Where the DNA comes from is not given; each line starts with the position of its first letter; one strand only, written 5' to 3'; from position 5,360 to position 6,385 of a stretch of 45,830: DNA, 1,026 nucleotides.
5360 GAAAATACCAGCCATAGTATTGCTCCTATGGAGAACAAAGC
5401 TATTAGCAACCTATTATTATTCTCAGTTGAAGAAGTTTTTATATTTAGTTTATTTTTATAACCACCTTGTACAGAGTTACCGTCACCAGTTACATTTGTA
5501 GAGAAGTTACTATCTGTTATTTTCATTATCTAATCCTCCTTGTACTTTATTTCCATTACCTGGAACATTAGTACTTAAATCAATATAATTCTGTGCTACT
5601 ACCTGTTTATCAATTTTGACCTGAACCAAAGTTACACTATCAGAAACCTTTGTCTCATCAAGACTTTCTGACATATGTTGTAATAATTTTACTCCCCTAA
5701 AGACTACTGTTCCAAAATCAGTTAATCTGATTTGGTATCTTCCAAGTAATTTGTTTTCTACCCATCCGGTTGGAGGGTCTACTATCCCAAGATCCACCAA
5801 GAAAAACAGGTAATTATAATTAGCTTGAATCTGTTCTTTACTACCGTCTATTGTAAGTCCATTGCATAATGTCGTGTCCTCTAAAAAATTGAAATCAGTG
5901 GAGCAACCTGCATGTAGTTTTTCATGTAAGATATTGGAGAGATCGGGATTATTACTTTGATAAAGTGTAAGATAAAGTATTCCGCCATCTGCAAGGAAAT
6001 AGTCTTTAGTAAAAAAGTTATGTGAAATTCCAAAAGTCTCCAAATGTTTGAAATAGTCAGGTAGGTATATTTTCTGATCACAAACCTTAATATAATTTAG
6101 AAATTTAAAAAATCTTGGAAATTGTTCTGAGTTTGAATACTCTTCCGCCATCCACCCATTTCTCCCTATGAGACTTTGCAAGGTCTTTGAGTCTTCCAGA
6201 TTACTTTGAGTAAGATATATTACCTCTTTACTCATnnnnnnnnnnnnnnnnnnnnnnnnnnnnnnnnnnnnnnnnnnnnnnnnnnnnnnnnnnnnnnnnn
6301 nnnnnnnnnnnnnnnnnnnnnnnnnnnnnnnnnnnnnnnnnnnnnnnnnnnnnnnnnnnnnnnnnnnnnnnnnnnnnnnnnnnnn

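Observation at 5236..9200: Three-gene operon (990 aa STAND-like protein lacking its NTPase, 241 aa protein, 96 aa membrane protein) back-to-back with a type I R-M system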

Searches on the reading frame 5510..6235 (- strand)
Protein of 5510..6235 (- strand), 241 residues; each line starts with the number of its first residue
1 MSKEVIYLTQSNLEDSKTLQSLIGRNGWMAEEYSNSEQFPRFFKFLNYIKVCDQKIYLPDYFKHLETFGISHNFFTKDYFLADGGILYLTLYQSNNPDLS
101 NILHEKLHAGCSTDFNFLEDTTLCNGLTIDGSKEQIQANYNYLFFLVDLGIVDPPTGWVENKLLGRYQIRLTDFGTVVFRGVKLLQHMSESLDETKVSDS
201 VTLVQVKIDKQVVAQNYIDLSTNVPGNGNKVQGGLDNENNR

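Call 3: search_protein_families(library=pfam, proteins=[window:5510-6235:-], max_evalue=0.1)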
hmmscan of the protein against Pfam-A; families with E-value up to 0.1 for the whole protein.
window:5510-6235:- (241 aa): 0 families

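Call 4: search_protein_families(library=padloc, proteins=[window:5510-6235:-], max_evalue=0.1)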
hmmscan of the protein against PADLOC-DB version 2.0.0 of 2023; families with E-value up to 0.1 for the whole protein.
window:5510-6235:- (241 aa): 0 families

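Call 5: search_protein_families(library=ncbifam, proteins=[window:5510-6235:-], max_evalue=0.1)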
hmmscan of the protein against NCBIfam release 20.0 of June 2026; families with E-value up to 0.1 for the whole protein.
window:5510-6235:- (241 aa): 0 families

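Call 49: find_homologous_proteins(query=window:5510-6235:-, max_evalue=1)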
Query window:5510-6235:- (241 aa): 1 proteins with E <= 1 among 176 candidates.
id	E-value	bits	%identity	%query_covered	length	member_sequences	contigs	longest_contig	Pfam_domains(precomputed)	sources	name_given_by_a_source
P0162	2.9e-159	546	100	100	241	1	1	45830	-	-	-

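Call 61: predict_structure(alignment_id=A3)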
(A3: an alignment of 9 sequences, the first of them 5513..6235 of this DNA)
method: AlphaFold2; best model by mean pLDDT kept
length: 241 residues; sequences in the alignment: 9
mean_pLDDT: 40.1   pTM: 0.37
mean pLDDT of the five models: 40.1, 37.9, 37.7, 35.8, 34.2
residues with pLDDT >= 90: 0; 70-90: 0; 50-70: 52; < 50: 189
segments of 3 or more residues with pLDDT < 50: 1-61, 73-75, 79-136, 160-165, 181-241
pLDDT, mean of each block of 10 residues (from residue 1): 32 38 32 31 42 40 56 48 38 38 39 32 38 47 61 59 52 58 42 31 26 25 28 28 26
secondary structure, 60 per line:
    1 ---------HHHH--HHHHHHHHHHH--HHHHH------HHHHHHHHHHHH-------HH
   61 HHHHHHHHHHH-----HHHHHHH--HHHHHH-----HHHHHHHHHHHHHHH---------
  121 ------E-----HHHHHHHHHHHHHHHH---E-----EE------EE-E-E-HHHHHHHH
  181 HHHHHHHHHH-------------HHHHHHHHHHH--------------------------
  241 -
elements in order: H10-13 H16-26 H29-33 H40-51 H59-71 H77-83 H86-91 H97-111 H133-148 H173-190 H204-214
